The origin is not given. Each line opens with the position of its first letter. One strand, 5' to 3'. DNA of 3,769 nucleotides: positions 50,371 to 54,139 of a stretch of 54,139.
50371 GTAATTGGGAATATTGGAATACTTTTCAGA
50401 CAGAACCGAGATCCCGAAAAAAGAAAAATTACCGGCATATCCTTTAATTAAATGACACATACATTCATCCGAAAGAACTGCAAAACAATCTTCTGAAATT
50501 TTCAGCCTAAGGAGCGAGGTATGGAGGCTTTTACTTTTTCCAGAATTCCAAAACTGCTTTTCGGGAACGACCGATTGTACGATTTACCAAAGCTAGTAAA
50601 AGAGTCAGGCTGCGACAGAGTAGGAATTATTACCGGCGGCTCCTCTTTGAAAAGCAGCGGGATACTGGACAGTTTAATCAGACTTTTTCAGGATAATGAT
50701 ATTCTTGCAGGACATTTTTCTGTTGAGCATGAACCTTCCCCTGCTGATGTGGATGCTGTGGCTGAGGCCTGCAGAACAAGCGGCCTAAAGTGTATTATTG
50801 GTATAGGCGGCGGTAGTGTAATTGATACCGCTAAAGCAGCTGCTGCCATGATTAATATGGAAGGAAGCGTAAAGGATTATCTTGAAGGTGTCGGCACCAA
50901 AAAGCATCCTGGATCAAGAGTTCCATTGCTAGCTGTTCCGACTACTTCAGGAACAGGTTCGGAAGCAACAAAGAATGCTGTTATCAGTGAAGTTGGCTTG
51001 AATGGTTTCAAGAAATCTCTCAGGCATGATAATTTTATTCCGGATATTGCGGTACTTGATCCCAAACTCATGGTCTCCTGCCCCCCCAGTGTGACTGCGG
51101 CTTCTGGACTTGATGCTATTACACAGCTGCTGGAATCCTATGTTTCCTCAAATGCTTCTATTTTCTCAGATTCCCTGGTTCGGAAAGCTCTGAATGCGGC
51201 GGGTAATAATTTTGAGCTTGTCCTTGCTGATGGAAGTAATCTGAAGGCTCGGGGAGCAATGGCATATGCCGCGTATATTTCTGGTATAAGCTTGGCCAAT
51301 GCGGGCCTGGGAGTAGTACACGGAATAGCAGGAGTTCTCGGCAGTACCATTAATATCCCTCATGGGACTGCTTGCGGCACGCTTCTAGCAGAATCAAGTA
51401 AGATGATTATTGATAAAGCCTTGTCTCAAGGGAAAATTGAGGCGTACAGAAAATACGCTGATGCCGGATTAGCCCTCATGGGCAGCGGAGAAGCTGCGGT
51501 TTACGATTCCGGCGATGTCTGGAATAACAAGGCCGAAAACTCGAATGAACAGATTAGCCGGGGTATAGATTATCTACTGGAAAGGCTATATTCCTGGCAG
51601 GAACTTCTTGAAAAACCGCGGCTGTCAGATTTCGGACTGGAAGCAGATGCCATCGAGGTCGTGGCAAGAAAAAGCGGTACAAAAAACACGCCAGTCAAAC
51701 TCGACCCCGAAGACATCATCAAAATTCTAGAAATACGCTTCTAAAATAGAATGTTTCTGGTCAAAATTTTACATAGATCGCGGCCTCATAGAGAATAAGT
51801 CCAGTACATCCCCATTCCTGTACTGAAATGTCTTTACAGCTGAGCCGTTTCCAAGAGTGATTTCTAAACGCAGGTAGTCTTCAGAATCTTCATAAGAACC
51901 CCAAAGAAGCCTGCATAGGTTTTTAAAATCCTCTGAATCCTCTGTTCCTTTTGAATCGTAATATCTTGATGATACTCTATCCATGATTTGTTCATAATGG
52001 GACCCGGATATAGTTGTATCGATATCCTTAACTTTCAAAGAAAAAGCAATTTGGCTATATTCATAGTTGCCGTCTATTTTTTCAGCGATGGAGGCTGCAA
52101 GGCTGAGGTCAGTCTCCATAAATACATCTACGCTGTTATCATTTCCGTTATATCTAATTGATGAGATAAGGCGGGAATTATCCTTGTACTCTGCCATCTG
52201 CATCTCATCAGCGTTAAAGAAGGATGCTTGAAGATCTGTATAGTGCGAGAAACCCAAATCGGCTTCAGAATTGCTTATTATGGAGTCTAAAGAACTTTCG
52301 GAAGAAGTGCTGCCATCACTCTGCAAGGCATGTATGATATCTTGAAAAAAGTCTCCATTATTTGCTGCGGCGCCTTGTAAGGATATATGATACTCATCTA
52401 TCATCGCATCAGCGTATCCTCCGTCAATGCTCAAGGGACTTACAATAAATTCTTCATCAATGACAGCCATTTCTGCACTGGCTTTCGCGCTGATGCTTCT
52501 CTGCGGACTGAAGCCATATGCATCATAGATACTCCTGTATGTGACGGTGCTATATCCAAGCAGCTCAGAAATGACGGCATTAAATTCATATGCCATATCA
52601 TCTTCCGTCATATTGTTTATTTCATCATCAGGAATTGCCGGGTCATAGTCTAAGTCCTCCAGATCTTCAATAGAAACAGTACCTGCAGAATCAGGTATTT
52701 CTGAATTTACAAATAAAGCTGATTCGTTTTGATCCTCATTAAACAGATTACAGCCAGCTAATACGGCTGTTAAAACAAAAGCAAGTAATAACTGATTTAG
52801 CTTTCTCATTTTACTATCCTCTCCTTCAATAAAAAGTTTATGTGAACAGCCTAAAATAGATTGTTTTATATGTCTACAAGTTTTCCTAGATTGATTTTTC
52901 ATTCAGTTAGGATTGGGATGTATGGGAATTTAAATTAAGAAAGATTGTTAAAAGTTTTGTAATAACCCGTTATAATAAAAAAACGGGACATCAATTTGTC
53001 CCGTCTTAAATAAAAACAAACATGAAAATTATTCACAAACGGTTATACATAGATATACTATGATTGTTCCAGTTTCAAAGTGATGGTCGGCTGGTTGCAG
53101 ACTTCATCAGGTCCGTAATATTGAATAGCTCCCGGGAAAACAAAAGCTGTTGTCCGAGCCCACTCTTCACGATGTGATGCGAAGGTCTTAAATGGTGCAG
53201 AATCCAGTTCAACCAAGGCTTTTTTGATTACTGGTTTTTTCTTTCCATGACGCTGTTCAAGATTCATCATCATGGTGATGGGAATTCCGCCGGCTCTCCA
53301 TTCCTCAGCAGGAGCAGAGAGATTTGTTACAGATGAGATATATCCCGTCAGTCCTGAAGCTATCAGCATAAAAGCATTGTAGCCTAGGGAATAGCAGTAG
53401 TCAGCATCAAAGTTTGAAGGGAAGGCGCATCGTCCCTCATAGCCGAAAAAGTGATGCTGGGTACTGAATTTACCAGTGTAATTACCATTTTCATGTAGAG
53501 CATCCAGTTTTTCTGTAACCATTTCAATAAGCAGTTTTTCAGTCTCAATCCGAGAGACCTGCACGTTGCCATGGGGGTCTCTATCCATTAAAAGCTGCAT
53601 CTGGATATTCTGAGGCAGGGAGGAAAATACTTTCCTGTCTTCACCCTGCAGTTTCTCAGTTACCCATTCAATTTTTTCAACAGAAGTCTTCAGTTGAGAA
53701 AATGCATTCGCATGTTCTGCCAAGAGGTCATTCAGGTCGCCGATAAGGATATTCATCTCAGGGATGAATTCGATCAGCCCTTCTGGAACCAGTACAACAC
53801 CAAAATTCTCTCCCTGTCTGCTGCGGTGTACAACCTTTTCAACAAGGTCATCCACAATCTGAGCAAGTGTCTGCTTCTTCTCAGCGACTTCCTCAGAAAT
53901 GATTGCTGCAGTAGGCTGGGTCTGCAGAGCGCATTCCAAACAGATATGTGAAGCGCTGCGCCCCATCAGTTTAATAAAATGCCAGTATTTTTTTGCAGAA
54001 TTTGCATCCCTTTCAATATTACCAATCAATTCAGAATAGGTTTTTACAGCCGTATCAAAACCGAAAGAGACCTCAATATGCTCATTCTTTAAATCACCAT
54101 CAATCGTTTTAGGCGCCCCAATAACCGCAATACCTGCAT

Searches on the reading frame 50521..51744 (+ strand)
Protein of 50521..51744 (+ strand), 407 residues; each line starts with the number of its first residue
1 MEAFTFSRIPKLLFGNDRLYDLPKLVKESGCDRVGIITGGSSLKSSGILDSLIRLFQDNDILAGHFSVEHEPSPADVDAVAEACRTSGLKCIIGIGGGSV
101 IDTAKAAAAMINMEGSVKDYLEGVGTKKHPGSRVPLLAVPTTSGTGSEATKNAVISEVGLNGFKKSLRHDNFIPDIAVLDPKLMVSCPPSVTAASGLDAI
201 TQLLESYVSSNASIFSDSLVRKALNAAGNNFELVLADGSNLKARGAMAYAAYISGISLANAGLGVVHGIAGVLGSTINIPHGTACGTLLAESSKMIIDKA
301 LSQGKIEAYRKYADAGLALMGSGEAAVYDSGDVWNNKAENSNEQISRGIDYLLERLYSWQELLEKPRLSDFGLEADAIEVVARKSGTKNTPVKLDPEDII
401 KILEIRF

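Call 27: search_protein_families(library=pfam, proteins=[window:50521-51744:+], max_evalue=0.00001)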
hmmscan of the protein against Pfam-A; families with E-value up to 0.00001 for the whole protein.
window:50521-51744:+ (407 aa): 3 families
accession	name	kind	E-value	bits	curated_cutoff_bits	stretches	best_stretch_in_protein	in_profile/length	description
PF00465.25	Fe-ADH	-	1.4e-44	152.1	31.3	1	11-181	3-168/168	Iron-containing alcohol dehydrogenase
PF25137.1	ADH_Fe_C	-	5.6e-28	98.4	27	1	192-404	1-191/194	Fe-containing alcohol dehydrogenase family, C-terminal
PF13685.12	Fe-ADH_2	-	1.9e-09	38.1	28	1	14-113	2-99/149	Iron-containing alcohol dehydrogenase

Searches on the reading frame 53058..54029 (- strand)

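Call 27: search_protein_families(library=pfam, proteins=[window:53058-54029:-], max_evalue=0.00001)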
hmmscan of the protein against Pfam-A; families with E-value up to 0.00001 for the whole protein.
window:53058-54029:- (323 aa): 1 family
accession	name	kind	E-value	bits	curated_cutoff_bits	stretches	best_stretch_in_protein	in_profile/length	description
PF00365.25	PFK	-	9.6e-08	32.2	30.9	1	2-219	149-273/277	Phosphofructokinase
